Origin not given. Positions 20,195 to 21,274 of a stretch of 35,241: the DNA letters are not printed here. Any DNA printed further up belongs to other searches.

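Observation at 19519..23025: Orphan four-gene cluster: SAM methyltransferase - DUF2064 (CofC-like) - SDR epimerase - MftF-like GT2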

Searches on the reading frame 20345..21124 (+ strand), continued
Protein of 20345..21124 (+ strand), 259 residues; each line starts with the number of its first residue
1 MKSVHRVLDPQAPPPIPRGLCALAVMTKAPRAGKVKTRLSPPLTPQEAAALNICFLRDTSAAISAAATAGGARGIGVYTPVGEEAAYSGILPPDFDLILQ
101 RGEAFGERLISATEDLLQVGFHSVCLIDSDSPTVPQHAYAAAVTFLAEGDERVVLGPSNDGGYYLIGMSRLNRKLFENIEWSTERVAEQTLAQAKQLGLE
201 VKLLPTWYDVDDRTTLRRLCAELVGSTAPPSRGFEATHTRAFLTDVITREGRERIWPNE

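Call 90: get_annotated_region(hit=H3, flank=9000)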
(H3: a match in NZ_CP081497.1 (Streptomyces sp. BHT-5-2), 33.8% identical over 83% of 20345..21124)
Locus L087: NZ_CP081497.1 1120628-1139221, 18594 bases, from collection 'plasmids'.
description: Streptomyces sp. BHT-5-2 plasmid p1, complete sequence
organism: Streptomyces sp. BHT-5-2 (NCBI taxid 2866715)
taxonomy: Bacteria; Actinomycetota; Actinomycetes; Kitasatosporales; Streptomycetaceae; Streptomyces; Streptomyces sp. BHT-5-2
host: -; source: whole organism,plant soil; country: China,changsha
typing (MOB-suite, as given by PLSDB): non-mobilizable
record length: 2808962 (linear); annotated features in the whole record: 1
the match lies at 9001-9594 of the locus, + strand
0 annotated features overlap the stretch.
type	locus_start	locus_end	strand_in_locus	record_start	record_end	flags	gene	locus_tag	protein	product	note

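Call 91: get_annotated_region(hit=H7, flank=9000)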
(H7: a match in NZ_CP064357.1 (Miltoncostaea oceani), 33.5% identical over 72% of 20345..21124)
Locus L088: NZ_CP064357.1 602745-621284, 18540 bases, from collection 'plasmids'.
description: Miltoncostaea oceani strain SCSIO 61214 plasmid unnamed1, complete sequence
organism: Miltoncostaea oceani (NCBI taxid 2843216)
taxonomy: Bacteria; Actinomycetota; Thermoleophilia; Miltoncostaeales; Miltoncostaeaceae; Miltoncostaea; Miltoncostaea oceani
host: -; source: pure culture,marine sediment; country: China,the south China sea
typing (MOB-suite, as given by PLSDB): non-mobilizable
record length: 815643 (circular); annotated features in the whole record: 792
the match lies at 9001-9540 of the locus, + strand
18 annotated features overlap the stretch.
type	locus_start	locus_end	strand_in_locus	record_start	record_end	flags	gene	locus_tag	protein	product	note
CDS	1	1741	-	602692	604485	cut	selB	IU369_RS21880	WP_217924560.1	selenocysteine-specific translation elongation factor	GO:0001514 - selenocysteine incorporation [Evidence IEA]; GO:0006414 - translational elongation [Evidence IEA]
CDS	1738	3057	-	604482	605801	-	selA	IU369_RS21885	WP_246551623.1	L-seryl-tRNA(Sec) selenium transferase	GO:0016260 - selenocysteine biosynthetic process [Evidence IEA]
CDS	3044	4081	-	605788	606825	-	selD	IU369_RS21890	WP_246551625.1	selenide, water dikinase SelD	GO:0001887 - selenium compound metabolic process [Evidence IEA]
CDS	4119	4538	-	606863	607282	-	-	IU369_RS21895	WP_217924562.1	hypothetical protein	-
CDS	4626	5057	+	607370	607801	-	-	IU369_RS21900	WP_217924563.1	DM13 domain-containing protein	-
CDS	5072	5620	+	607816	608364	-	-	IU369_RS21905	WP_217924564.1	DoxX family membrane protein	-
CDS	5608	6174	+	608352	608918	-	-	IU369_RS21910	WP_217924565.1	carboxymuconolactone decarboxylase family protein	-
CDS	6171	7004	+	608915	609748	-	-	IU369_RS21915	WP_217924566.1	radical SAM protein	-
CDS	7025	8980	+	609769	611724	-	-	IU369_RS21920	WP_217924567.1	glycosyltransferase family 2 protein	-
CDS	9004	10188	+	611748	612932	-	-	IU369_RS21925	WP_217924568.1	DUF2064 domain-containing protein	-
CDS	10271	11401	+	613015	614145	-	-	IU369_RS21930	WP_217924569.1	acyl-CoA dehydrogenase family protein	-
CDS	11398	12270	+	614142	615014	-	-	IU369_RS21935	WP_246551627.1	PhnD/SsuA/transferrin family substrate-binding protein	-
CDS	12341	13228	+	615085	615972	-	-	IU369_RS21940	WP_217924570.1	hypothetical protein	-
CDS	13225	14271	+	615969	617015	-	-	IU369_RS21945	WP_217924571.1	radical SAM/SPASM domain-containing protein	-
CDS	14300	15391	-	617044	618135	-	-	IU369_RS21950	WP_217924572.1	HAMP domain-containing sensor histidine kinase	GO:0007165 - signal transduction [Evidence IEA]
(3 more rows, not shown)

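Call 95: search_protein_families(library=ncbifam, proteins=[L086:14968-15807:-, L086:5213-6268:+, L086:8983-9672:+, L086:9669-10337:+, L086:11052-11705:-, L086:13462-14574:+, L086:11831-13282:-, L086:10448-11068:-, L086:14571-15002:+, L086:8323-8982:+], max_evalue=0.000001)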
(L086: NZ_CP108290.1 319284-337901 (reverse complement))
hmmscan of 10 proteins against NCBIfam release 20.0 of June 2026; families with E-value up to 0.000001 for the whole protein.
L086:14968-15807:- (279 aa): 11 families
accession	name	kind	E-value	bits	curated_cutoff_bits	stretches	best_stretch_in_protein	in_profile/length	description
NF005876.0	PRK07823.1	equivalog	5.8e-134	445.3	306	1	4-272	5-263/267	S-methyl-5'-thioadenosine phosphorylase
TIGR01694.1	MTAP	equivalog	3.9e-89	298.1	274.85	1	7-252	2-239/240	S-methyl-5'-thioadenosine phosphorylase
NF006334.0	PRK08564.1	equivalog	1.8e-87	292.9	382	1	4-267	7-263/267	S-methyl-5'-thioadenosine phosphorylase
NF006492.0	PRK08931.1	equivalog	1.1e-73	248.2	437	1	5-265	4-261/291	S-methyl-5'-thioadenosine phosphorylase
NF006599.0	PRK09136.1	equivalog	4.8e-71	238.8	223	1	7-249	4-242/247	S-methyl-5'-thioinosine phosphorylase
NF005657.0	PRK07432.1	equivalog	6.2e-67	225.7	453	1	4-259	3-255/291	S-methyl-5'-thioadenosine phosphorylase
NF006054.0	PRK08202.1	equivalog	7.4e-24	84.7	218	1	5-251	24-271/274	purine-nucleoside phosphorylase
TIGR01697.1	PNPH-PUNA-XAPA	subfamily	6.3e-22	78.1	197.1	1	6-251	1-246/247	inosine/guanosine/xanthosine phosphorylase family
TIGR01698.1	PUNP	equivalog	1.2e-20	74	302.6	1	7-248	2-241/245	purine-nucleoside phosphorylase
TIGR01700.1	PNPH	equivalog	2.2e-15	56.8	293.35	1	7-247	2-244/249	purine nucleoside phosphorylase I, inosine and guanosine-specific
TIGR01699.1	XAPA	equivalog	2.7e-11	43.5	370.9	1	26-233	32-229/248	xanthosine phosphorylase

L086:5213-6268:+ (351 aa): 17 families
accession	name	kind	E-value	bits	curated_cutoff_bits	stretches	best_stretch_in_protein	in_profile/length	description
TIGR01179.1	galE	equivalog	2.3e-41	141.7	262.3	2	168-334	133-310/332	UDP-glucose 4-epimerase GalE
TIGR01181.1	dTDP_gluc_dehyt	equivalog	1.7e-30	106.2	365.1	2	168-342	139-305/321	dTDP-glucose 4,6-dehydratase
NF007956.0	PRK10675.1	subfamily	5.3e-28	98.1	394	2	1-127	1-131/338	UDP-glucose 4-epimerase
NF042422.1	oxyalk_red_OleD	equivalog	5e-24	85.3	580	2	1-123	1-113/329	2-alkyl-3-oxoalkanoate reductase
TIGR04180.1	EDH_00030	hypoth_equivalog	5.5e-23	81.5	475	1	3-130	1-131/297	NAD-dependent 4,6-dehydratase LegB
TIGR02197.1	heptose_epim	equivalog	6.7e-23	81.3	274.6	1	171-301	129-262/316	ADP-glyceromanno-heptose 6-epimerase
NF007490.0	PRK10084.1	subfamily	3.1e-18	65.9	649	1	1-341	1-327/361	dTDP-glucose 4,6-dehydratase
TIGR03466.1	HpnA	hypoth_equivalog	3.9e-18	65.4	367.65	1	1-125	1-118/327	hopanoid-associated sugar epimerase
NF008360.0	PRK11150.1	equivalog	5.1e-18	65.3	452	1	175-295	135-250/310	ADP-glyceromanno-heptose 6-epimerase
NF007582.0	PRK10217.1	equivalog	7.3e-18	64.8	698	2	168-341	148-324/355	dTDP-glucose 4,6-dehydratase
NF011728.1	PRK15181.1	equivalog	4.4e-17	62.1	760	1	170-335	155-324/348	Vi polysaccharide biosynthesis UDP-N-acetylglucosaminuronic acid C-4 epimerase TviC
NF047922.1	GDPFucSynFcl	equivalog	1.2e-15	57.7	500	1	178-342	132-295/308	GDP-L-fucose synthase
NF052578.1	StrlDmthSdmBMthl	equivalog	5.7e-14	52.6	600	1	1-123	1-116/328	sterol demethylase protein SdmB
NF042423.1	oxyalk_red_Shew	equivalog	7.3e-12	45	580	1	2-120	10-118/331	2-alkyl-3-oxoalkanoate reductase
NF043036.1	ErythonDh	equivalog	8.3e-11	41.6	325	1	1-126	1-131/321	D-erythronate dehydrogenase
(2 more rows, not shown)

L086:8983-9672:+ (229 aa): 2 families
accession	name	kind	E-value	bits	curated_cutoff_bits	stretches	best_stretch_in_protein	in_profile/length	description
TIGR04282.1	glyco_like_cofC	hypoth_equivalog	2.9e-34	118.5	134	1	12-201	1-188/189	TIGR04282 family arsenosugar biosynthesis glycosyltransferase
TIGR03552.1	F420_cofC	equivalog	3e-07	30.2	105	0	23-153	11-140/196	2-phospho-L-lactate guanylyltransferase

L086:9669-10337:+ (222 aa): 1 family
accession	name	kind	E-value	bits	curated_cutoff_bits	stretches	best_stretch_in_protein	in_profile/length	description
NF045667.1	MTase_DVU1556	equivalog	3.2e-07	30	155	1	59-154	22-119/213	DVU_1556 family methyltransferase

L086:11052-11705:- (217 aa): 4 families
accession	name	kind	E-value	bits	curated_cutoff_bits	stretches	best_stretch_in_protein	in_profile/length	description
NF052245.1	SorA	equivalog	1.9e-16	59.8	600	1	53-201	90-261/396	SorA family sulfite dehydrogenase catalytic subunit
NF003767.0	PRK05363.1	equivalog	1.6e-15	57.3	207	1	55-197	99-257/320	protein-methionine-sulfoxide reductase catalytic subunit MsrP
TIGR04555.1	sulfite_DH_soxC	equivalog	1.9e-10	40.3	420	1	49-188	101-257/408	sulfite dehydrogenase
NF052247.1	SorT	equivalog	3.7e-07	29.3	570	0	140-203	197-260/387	SorT family sulfite dehydrogenase catalytic subunit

L086:13462-14574:+ (370 aa): 3 families
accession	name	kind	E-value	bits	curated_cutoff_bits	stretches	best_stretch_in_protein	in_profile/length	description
TIGR04555.1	sulfite_DH_soxC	equivalog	1.8e-13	50.2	420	1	238-369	106-255/408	sulfite dehydrogenase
NF003767.0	PRK05363.1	equivalog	7e-12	45.3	207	1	237-368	97-245/320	protein-methionine-sulfoxide reductase catalytic subunit MsrP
NF052245.1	SorA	equivalog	7.3e-07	28.3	600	0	274-366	146-240/396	SorA family sulfite dehydrogenase catalytic subunit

L086:11831-13282:- (483 aa): 0 families

L086:10448-11068:- (206 aa): 3 families
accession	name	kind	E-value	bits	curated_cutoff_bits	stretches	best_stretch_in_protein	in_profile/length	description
TIGR01583.1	formate-DH-gamm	equivalog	2.7e-14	53.6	115.85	1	9-196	3-197/204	formate dehydrogenase subunit gamma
NF007558.0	PRK10179.1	equivalog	3.5e-10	39.9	339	1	23-197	23-201/217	formate dehydrogenase-N subunit gamma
NF007924.0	PRK10639.1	equivalog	2.3e-07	30.8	341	1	6-196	5-198/211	formate dehydrogenase cytochrome b556 subunit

L086:14571-15002:+ (143 aa): 0 families

L086:8323-8982:+ (220 aa): 6 families
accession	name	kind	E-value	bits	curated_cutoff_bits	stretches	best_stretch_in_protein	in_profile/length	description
NF041391.1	DPhHxTase_Halo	equivalog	4e-23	81.5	375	1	33-209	19-194/213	dolichyl-phosphate hexose transferase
TIGR04182.1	glyco_TIGR04182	equivalog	2.7e-18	66.4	325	1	16-206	4-198/293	S-layer glycoprotein N-glycosyltransferase AglJ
TIGR04283.1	glyco_like_mftF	equivalog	2.6e-11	43.5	182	1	16-107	3-97/221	TIGR04283 family arsenosugar biosynthesis glycosyltransferase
NF058614.1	PPMAGASynPpgS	equivalog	1.4e-08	34.4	370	1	16-137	4-134/226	polyprenyl-phospho-N-acetylgalactosaminyl synthase PpgS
NF041875.1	EPS_EpsD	equivalog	2.9e-08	33.5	370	1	35-143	28-141/325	exopolysaccharide biosynthesis glycosyltransferase EpsD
TIGR03965.1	mycofact_glyco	equivalog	6.6e-07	28.6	280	1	14-118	76-190/467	mycofactocin biosynthesis glycosyltransferase MftF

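Call 100: get_annotated_region(hit=H2, flank=7000)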
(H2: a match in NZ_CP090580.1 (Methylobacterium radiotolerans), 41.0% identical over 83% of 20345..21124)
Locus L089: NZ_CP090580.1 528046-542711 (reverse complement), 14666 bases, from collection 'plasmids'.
description: Methylobacterium radiotolerans strain NYY1 plasmid pNYY1_1, complete sequence
organism: Methylobacterium radiotolerans (NCBI taxid 31998)
taxonomy: Bacteria; Pseudomonadota; Alphaproteobacteria; Hyphomicrobiales; Methylobacteriaceae; Methylobacterium; Methylobacterium radiotolerans
host: -; source: Pure isolate,Urban soil; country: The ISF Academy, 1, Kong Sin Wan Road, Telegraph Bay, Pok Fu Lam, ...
typing (MOB-suite, as given by PLSDB): mobilizable; relaxase MOBP
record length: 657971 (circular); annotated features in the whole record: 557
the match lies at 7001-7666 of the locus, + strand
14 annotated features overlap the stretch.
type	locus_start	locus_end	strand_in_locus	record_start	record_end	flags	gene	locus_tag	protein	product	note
CDS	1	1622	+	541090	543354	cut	-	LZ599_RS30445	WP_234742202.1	xanthine dehydrogenase family protein molybdopterin-binding subunit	-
CDS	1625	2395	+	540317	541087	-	-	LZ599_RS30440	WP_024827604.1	SDR family NAD(P)-dependent oxidoreductase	-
CDS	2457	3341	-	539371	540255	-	-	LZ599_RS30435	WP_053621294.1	alpha/beta hydrolase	-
CDS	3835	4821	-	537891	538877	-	-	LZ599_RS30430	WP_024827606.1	AraC family transcriptional regulator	GO:0006355 - regulation of DNA-templated transcription [Evidence IEA]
CDS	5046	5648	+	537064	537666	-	-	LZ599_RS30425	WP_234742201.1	cytochrome b/b6 domain-containing protein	-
CDS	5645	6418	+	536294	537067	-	-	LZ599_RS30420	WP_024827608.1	molybdopterin-dependent oxidoreductase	-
CDS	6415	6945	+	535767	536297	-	-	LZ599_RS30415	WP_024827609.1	hypothetical protein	-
CDS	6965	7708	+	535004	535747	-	-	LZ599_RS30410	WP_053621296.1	DUF2064 domain-containing protein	-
CDS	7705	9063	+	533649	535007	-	-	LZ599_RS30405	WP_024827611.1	glycosyltransferase 87 family protein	-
CDS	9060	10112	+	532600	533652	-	-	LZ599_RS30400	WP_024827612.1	radical SAM protein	-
CDS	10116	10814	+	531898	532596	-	-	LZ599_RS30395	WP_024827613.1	glycosyltransferase family 2 protein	-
CDS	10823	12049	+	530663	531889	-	-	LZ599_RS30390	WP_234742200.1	pyridoxal phosphate-dependent aminotransferase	-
CDS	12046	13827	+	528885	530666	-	-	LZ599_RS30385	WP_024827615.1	patatin-like phospholipase family protein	GO:0006629 - lipid metabolic process [Evidence IEA]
CDS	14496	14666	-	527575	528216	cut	-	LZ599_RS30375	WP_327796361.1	DUF302 domain-containing protein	-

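Call 101: get_annotated_region(hit=H8, flank=6000)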
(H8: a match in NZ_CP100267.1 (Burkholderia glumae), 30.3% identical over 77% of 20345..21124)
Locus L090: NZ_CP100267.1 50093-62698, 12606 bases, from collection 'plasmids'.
description: Burkholderia glumae strain BGR79S plasmid p79s4p, complete sequence
organism: Burkholderia glumae (NCBI taxid 337)
taxonomy: Bacteria; Pseudomonadota; Betaproteobacteria; Burkholderiales; Burkholderiaceae; Burkholderia; Burkholderia glumae
host: -; source: cell culture; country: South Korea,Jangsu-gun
typing (MOB-suite, as given by PLSDB): non-mobilizable
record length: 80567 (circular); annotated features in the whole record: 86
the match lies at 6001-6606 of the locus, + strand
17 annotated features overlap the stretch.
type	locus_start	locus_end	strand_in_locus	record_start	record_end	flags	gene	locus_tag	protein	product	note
CDS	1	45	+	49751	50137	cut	-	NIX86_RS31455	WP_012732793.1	thioredoxin family protein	-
CDS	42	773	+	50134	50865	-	-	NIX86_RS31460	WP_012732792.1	cytochrome c biogenesis CcdA family protein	-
CDS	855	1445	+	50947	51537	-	-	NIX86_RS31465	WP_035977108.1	sigma-70 family RNA polymerase sigma factor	GO:0006352 - DNA-templated transcription initiation [Evidence IEA]; GO:0006355 - regulation of DNA-templated ...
CDS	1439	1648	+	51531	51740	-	-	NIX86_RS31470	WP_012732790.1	zf-HC2 domain-containing protein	-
CDS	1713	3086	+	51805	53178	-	-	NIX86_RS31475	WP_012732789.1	MFS transporter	GO:0055085 - transmembrane transport [Evidence IEA]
CDS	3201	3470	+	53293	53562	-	-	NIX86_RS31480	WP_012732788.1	hypothetical protein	-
CDS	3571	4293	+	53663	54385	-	-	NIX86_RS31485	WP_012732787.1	hypothetical protein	-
CDS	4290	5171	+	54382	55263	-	-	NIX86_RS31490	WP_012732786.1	S-methyl-5'-thioadenosine phosphorylase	-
CDS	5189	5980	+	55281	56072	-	-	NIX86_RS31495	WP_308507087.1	TIGR04283 family arsenosugar biosynthesis glycosyltransferase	GO:0009058 - biosynthetic process [Evidence IEA]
CDS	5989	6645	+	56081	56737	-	-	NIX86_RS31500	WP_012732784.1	TIGR04282 family arsenosugar biosynthesis glycosyltransferase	GO:0009058 - biosynthetic process [Evidence IEA]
CDS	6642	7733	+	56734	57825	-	-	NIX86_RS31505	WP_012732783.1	FAD-dependent oxidoreductase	-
CDS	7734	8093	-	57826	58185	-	-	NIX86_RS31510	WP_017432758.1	hypothetical protein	-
CDS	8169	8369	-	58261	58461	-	-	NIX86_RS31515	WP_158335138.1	zf-HC2 domain-containing protein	-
CDS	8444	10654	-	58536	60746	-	-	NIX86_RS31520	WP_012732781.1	bifunctional TVP38/TMEM64 family protein/FAD-dependent oxidoreductase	-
CDS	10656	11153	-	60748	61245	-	-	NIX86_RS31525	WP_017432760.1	DoxX family protein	-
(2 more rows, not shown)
